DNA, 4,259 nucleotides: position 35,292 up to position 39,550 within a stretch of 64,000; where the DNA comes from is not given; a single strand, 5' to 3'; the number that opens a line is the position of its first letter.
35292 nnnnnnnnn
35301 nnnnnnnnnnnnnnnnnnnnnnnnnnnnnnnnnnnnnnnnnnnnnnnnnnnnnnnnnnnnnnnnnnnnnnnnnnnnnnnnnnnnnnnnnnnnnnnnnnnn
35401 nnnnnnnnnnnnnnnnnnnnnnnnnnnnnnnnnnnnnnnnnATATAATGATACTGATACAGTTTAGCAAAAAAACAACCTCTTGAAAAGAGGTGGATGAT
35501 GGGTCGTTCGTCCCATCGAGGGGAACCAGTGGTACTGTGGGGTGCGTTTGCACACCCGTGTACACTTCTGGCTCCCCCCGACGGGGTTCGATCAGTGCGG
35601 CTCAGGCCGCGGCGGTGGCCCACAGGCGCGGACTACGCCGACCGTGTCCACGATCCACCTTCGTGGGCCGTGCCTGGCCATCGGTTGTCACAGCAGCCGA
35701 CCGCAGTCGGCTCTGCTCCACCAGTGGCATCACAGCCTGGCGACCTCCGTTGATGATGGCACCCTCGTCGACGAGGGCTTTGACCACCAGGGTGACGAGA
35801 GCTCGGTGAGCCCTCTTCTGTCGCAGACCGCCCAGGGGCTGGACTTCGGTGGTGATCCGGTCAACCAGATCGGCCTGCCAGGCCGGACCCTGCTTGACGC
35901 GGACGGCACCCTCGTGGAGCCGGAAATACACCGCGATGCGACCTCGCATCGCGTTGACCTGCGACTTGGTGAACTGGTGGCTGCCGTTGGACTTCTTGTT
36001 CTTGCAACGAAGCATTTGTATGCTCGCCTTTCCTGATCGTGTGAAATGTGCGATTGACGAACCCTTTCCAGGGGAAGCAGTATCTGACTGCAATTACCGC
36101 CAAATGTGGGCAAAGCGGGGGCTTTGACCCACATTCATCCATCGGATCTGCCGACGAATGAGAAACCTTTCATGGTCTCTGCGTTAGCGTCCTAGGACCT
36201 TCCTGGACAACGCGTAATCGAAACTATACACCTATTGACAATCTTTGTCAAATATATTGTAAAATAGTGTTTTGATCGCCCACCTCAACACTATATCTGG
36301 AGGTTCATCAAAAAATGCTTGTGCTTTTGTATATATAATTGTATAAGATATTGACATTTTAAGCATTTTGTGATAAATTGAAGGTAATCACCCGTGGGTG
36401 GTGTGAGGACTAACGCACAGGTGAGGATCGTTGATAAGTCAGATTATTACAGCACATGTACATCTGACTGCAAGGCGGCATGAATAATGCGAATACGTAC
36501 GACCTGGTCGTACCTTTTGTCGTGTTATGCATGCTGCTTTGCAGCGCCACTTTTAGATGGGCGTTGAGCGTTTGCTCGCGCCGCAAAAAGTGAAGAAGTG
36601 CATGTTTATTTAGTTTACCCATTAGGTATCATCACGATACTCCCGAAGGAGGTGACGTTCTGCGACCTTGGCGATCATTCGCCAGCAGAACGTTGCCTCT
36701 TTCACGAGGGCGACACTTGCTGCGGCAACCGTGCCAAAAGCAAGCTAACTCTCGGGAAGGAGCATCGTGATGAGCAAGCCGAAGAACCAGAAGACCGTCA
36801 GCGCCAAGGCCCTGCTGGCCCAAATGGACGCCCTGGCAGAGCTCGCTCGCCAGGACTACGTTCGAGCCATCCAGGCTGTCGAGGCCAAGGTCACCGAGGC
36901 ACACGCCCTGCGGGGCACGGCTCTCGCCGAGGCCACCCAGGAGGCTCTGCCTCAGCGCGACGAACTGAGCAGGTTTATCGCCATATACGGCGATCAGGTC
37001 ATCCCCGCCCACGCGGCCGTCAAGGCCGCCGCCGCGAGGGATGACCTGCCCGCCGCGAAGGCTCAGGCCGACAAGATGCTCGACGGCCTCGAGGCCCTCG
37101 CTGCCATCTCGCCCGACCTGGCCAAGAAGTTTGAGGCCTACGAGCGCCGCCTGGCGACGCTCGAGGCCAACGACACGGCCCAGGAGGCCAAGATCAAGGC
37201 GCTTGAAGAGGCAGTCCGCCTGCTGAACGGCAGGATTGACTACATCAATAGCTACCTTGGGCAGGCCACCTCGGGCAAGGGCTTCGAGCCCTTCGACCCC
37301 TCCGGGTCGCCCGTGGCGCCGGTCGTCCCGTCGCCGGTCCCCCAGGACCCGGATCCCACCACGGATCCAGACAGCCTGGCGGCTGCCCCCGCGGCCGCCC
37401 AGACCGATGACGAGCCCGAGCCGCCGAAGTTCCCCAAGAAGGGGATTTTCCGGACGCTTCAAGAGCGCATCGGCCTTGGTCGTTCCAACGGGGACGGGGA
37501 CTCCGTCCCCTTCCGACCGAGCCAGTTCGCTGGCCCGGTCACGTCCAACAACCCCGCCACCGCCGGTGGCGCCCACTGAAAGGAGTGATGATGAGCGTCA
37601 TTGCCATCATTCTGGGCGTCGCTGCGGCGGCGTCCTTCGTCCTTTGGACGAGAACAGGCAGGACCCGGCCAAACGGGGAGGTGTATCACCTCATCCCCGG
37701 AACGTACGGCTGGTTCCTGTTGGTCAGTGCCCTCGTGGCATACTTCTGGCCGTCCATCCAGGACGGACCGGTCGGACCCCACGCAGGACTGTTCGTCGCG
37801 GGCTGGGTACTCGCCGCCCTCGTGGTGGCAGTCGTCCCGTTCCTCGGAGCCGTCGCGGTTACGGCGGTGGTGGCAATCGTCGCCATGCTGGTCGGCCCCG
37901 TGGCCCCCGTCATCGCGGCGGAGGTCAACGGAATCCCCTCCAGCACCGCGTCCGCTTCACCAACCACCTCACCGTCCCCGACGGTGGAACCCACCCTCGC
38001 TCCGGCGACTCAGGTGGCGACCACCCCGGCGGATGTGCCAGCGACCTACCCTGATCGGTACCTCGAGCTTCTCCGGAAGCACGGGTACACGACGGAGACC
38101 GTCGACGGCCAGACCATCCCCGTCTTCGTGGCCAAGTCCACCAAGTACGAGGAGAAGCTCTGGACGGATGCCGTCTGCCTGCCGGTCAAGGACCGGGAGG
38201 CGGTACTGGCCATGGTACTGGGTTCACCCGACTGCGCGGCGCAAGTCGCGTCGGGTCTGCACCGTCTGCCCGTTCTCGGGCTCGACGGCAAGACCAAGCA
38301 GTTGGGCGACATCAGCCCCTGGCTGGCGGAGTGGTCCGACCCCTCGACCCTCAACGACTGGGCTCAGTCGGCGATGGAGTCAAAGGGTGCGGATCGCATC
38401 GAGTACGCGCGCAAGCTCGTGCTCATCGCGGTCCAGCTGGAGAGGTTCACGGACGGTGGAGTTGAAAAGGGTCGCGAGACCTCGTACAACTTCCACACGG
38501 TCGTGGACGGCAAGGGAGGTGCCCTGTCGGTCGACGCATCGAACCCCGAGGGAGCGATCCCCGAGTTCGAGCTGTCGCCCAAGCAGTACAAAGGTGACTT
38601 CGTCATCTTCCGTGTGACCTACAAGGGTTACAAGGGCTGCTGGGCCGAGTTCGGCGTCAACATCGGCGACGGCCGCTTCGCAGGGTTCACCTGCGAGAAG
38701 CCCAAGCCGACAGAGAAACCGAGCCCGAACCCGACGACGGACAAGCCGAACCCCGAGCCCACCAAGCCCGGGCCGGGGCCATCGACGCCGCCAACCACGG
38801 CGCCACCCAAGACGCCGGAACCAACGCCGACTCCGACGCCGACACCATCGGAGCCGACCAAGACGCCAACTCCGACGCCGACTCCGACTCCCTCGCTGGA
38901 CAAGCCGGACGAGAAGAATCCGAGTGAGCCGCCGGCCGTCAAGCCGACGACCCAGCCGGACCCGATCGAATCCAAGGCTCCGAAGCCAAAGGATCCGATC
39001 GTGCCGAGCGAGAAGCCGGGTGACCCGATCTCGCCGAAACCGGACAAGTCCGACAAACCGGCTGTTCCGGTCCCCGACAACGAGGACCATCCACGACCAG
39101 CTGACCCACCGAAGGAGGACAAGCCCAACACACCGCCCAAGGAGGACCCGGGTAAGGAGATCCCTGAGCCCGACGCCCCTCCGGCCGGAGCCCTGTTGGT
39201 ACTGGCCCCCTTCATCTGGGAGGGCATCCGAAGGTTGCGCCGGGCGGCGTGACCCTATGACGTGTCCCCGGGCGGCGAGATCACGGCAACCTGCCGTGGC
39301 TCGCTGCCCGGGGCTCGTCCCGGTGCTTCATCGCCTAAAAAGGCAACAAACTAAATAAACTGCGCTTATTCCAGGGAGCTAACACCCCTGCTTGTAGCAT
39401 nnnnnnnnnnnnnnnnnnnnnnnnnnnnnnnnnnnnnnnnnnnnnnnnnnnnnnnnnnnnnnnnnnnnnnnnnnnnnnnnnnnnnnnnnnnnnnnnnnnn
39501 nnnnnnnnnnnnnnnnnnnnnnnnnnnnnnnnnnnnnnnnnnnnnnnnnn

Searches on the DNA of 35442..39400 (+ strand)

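Call 8: search_dna_similar(query=window:35442-39400:+, collection=phages, mode=distant)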
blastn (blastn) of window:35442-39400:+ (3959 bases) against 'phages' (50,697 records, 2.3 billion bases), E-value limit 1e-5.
No match.

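Call 9: search_dna_similar(query=window:35442-39400:+, collection=plasmids, mode=distant)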
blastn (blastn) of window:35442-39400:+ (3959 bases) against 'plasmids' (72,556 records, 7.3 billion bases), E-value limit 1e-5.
Records with a match: 8; places in all: 33; records where one place covers at least 80% of the query: 0.
Best place of each record, by identity: 60-80% 8.
By first word of the organism name: Paraburkholderia 3; Gordonia 2; Sphingosinicella 1; Streptomyces 1; Flagellatimonas 1.
By predicted mobility (MOB-suite, as given by PLSDB): non-mobilizable 5; mobilizable 3.
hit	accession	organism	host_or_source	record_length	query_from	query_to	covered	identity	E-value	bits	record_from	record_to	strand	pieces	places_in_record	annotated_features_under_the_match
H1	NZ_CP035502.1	Sphingosinicella sp. BN140058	Cell culture,soil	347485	3331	3450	3%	71.5%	4e-6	64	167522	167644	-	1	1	S8 family serine peptidase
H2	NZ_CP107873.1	Streptomyces virginiae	-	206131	3336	3450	3%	74.6%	3e-8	71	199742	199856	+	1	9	hypothetical protein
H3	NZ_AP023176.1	Paraburkholderia largidicola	Physopelta gutta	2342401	3339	3455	3%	72.5%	1e-6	65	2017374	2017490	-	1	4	none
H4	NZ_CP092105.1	Flagellatimonas centrodinii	Dinoflagellate,cell culture,algal ...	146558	3338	3450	3%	74.1%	2e-9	73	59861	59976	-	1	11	hypothetical protein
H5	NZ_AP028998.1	Paraburkholderia sp. 22B1P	-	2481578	3344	3455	3%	74.1%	1e-7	69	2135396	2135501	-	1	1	none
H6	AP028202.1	Paraburkholderia largidicola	Physopelta gutta,midgut,Midgut crypts ...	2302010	3344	3450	3%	73.6%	1e-6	65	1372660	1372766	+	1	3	hypothetical protein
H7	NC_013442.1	Gordonia bronchialis DSM 43247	-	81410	3370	3450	2%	78.6%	1e-6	65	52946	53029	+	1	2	hypothetical protein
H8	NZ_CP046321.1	Gordonia bronchialis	-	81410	3370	3450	2%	78.6%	1e-6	65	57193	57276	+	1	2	hypothetical protein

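Call 75: build_rna_model(alignment_id=A5)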
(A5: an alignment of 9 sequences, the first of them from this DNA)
Model R1 built from alignment A5 (9 sequences, 185 columns); structure: RNAalifold consensus.
model positions 167; base pairs 36; branch points 2; effective number of sequences 2.17; information 0.589 bits per position. Calibrated on 0.2 Mb of random sequence (short: E-values are rough).
structure used (alignment columns):
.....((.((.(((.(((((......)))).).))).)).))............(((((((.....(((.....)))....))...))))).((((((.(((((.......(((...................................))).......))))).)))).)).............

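Call 76: search_with_rna_model(model_id=R1, sources=[window, L002, L004, L007, L010, L011, L012, L013, L014, L015, L016, L017, L018, L019], max_evalue=1, make_alignment=true)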
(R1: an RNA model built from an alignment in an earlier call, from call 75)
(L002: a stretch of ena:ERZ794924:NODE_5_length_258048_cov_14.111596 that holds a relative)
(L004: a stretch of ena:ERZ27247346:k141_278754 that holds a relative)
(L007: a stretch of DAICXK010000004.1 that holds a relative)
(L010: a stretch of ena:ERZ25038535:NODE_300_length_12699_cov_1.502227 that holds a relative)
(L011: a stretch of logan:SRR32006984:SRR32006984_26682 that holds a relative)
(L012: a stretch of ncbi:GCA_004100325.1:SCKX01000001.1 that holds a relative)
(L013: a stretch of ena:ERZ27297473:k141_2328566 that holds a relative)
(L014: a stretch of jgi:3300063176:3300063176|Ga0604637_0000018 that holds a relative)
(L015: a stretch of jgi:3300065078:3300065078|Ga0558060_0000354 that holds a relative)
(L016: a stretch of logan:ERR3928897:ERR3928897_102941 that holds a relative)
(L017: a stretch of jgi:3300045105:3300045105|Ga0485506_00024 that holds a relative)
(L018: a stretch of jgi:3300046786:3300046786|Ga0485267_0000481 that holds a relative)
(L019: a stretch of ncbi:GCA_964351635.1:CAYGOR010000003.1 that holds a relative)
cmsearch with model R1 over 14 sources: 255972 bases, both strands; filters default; matches with E-value up to 1: 20.
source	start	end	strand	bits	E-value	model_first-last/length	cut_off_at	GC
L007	4806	4973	+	179.4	1.8e-41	1-167/167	no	0.49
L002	8783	8950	+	179.1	2.1e-41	1-167/167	no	0.49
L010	6703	6870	+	172.3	9.4e-40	1-167/167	no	0.48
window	36383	36554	+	167.3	1.5e-38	1-167/167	no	0.48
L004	8936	9087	+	139.1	1.1e-31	1-167/167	no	0.46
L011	2124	2274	+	133.7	2.1e-30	1-167/167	no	0.48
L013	7171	7328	+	128.8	3.4e-29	1-167/167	no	0.51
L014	6208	6370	+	119.9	4.9e-27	1-167/167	no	0.5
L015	6187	6360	+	107.6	4.8e-24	1-167/167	no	0.48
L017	5896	6045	+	94.3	8e-21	1-167/167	no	0.47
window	36462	36576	-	28.1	9.2e-05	1-167/167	no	0.5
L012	7280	7422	+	27.7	0.00012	1-167/167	no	0.4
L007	4881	5024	-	25.7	0.00035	1-167/167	no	0.49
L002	8858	9006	-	23.9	0.00096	1-167/167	no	0.5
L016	1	104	+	23.8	0.001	49-167/167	5'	0.44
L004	9015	9111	-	22.4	0.0023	1-167/167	no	0.49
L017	5972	6091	-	21.6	0.0034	1-167/167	no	0.5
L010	6792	6856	-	21.5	0.0037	89-153/167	no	0.48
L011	2199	2371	-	17.7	0.031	1-167/167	no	0.47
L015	8331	8373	-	13.8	0.27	44-86/167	no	0.35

Alignment A6: 20 matches aligned to the model, 306 columns, each read 5' to 3' on its own strand. Consensus structure (alignment columns), stored with it:
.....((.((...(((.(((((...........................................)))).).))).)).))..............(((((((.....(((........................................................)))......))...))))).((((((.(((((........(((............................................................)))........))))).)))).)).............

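Call 77: search_with_rna_model(model_id=R1, sources=[window, L002, L004, L007, L010, L011, L013, L014, L015, L017], max_evalue=1e-10, make_alignment=true)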
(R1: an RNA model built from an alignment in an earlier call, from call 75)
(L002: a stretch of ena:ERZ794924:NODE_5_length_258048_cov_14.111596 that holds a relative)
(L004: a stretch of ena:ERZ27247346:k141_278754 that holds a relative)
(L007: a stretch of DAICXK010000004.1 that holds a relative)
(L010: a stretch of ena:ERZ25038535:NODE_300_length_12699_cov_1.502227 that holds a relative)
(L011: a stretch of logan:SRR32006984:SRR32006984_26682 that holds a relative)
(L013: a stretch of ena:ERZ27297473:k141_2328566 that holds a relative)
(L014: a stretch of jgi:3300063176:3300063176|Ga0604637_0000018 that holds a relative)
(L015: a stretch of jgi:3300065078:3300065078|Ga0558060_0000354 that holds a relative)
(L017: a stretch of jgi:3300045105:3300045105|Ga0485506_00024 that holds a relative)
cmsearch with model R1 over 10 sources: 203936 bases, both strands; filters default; matches with E-value up to 1e-10: 10.
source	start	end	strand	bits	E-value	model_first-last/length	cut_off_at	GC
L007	4806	4973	+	179.4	1.4e-41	1-167/167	no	0.49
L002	8783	8950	+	179.1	1.7e-41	1-167/167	no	0.49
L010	6703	6870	+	172.3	7.5e-40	1-167/167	no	0.48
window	36383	36554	+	167.3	1.2e-38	1-167/167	no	0.48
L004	8936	9087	+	139.1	8.6e-32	1-167/167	no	0.46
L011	2124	2274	+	133.7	1.7e-30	1-167/167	no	0.48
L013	7171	7328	+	128.8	2.7e-29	1-167/167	no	0.51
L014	6208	6370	+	119.9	3.9e-27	1-167/167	no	0.5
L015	6187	6360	+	107.6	3.8e-24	1-167/167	no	0.48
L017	5896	6045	+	94.3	6.3e-21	1-167/167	no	0.47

Alignment A7: 10 matches aligned to the model, 186 columns, each read 5' to 3' on its own strand. Consensus structure (alignment columns), stored with it:
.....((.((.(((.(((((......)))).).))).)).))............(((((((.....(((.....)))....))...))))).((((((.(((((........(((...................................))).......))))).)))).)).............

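Call 101: search_with_rna_model(model_id=R1, sources=[L020, L021, L022, L023, L024, L025, L026, L027, L028, L029, L030, L031, L032, L033, L034, L035, L036, L037, L038, L039, L040, L041, L042, L043, L044, L045, L046, L047, L048, L049, L050, L051, L052, L053, L054, L055, L056, L057, L058, L059, L060, L061, L062, L063, L064, L065, L066, L067, L068, L069, L070, L071, L072, L073, L074, L075, L076, L077, L078, L079], max_evalue=0.001)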
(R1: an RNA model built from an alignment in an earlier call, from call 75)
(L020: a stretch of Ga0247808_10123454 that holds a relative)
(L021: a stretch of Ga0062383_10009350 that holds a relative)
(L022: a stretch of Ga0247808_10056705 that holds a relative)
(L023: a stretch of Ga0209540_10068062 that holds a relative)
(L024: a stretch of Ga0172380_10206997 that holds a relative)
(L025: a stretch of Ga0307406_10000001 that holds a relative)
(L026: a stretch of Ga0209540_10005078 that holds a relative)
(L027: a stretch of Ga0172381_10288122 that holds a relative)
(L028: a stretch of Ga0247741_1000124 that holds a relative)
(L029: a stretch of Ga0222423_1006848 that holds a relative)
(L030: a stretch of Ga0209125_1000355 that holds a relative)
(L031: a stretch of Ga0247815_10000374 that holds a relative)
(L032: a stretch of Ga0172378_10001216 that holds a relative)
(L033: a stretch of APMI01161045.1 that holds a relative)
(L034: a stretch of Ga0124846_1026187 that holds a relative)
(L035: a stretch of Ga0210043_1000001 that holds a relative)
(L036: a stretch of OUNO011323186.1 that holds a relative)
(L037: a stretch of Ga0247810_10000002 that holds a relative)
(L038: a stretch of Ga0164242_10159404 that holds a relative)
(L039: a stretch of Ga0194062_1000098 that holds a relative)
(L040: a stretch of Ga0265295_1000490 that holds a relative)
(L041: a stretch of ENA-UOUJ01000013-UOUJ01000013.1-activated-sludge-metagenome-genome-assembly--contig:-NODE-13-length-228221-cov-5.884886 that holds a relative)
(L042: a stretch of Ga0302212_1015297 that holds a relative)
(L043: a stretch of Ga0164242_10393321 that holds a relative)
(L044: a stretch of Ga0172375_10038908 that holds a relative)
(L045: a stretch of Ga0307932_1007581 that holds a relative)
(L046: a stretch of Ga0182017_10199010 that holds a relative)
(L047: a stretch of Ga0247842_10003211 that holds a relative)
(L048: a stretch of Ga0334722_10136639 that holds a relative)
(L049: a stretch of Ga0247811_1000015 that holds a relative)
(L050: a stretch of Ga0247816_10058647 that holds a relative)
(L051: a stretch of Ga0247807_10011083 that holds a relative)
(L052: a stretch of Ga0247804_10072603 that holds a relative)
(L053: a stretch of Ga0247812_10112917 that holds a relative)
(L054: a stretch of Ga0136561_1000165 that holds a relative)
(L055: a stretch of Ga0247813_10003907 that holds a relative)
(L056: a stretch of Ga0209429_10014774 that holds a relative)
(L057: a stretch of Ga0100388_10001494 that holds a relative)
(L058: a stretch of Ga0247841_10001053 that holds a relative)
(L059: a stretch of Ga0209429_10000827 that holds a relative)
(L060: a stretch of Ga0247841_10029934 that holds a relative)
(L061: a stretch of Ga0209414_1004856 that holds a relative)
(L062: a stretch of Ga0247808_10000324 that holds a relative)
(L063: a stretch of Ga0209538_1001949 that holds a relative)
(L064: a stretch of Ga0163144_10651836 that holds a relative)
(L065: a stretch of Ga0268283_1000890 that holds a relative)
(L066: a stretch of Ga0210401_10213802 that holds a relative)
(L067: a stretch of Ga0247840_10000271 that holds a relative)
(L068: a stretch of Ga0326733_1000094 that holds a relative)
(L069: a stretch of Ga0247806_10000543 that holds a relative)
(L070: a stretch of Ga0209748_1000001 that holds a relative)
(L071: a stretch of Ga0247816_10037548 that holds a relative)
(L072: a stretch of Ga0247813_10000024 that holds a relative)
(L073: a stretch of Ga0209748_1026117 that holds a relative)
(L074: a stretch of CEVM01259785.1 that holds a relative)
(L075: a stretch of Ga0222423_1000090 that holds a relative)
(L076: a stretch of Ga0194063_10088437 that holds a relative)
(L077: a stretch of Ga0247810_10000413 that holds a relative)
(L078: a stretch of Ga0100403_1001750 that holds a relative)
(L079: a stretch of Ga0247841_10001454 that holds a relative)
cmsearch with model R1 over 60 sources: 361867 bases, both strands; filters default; matches with E-value up to 0.001: 49.
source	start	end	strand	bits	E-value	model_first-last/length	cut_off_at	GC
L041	1463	1618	-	94.3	1.1e-20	1-167/167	no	0.45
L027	157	320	-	87.5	5.1e-19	1-167/167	no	0.52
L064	994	1117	+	75.4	4.3e-16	1-123/167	3'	0.5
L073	2140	2263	+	74.4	7.4e-16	1-167/167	no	0.44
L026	4226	4372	+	70.6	6.5e-15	1-167/167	no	0.41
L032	11938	12090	-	69.9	9.4e-15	1-167/167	no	0.41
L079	8532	8680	-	66.1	7.7e-14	1-167/167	no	0.47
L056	1191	1356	+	62.9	4.7e-13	1-167/167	no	0.42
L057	101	231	+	59.7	2.8e-12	1-167/167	no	0.39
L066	1143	1296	-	57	1.3e-11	1-167/167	no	0.45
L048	1555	1689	+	56.9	1.3e-11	1-167/167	no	0.38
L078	1849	2006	-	53.8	7.5e-11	1-167/167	no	0.39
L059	4855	4965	+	53.7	8e-11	1-167/167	no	0.39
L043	140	293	+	52.8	1.3e-10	1-167/167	no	0.42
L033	113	263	-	43.5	2.4e-08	1-167/167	no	0.5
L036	8168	8284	-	41.6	7e-08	1-167/167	no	0.47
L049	9282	9442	+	41.3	8.4e-08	1-167/167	no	0.4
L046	366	478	+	41.2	8.8e-08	1-167/167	no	0.37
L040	3473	3640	-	41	9.6e-08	1-167/167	no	0.47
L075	5221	5371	-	40.6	1.2e-07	1-167/167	no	0.46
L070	4306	4456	+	39.1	2.8e-07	1-167/167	no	0.42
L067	5293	5445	-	38.4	4.2e-07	1-167/167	no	0.41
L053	925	1028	+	38.2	4.7e-07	1-167/167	no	0.41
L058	13388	13518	-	38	5.3e-07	1-167/167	no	0.45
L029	2223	2397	+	37.8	5.9e-07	1-167/167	no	0.49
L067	4441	4552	-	36.9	9.8e-07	1-167/167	no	0.34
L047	835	984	-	35.5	2e-06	1-167/167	no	0.35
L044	412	537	+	35.4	2.2e-06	1-167/167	no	0.39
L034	1163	1310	+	35.2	2.4e-06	1-167/167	no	0.47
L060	1897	2063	-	34.4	3.8e-06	1-167/167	no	0.4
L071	1493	1606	+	34.3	4e-06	1-167/167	no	0.46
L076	736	843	+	34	4.7e-06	1-167/167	no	0.37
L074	624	783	+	33.7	5.6e-06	1-167/167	no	0.47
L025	3280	3421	+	33.6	6.2e-06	1-167/167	no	0.46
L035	443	612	-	33.1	7.9e-06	1-167/167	no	0.41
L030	8673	8830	-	32.6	1e-05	1-167/167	no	0.28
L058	12239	12379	-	30.7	3.1e-05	1-167/167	no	0.35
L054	3756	3912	+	30.2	4e-05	1-167/167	no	0.52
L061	4273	4387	+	28.1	0.00013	1-167/167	no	0.44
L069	3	150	-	27.4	0.00019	1-167/167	no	0.47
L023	1716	1839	-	26.8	0.00026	1-167/167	no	0.4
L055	5224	5325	-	26.7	0.00028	1-167/167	no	0.45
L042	11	112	+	26.7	0.00029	1-167/167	no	0.43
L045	6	130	-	26.4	0.00035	1-167/167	no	0.42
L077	1559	1670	-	26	0.00043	1-167/167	no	0.46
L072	3662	3773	-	25.9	0.00045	1-167/167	no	0.42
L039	1309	1488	+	25.9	0.00046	1-167/167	no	0.33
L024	1331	1442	-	25.7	0.0005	1-167/167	no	0.3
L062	2375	2486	-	24.5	0.00097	1-167/167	no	0.41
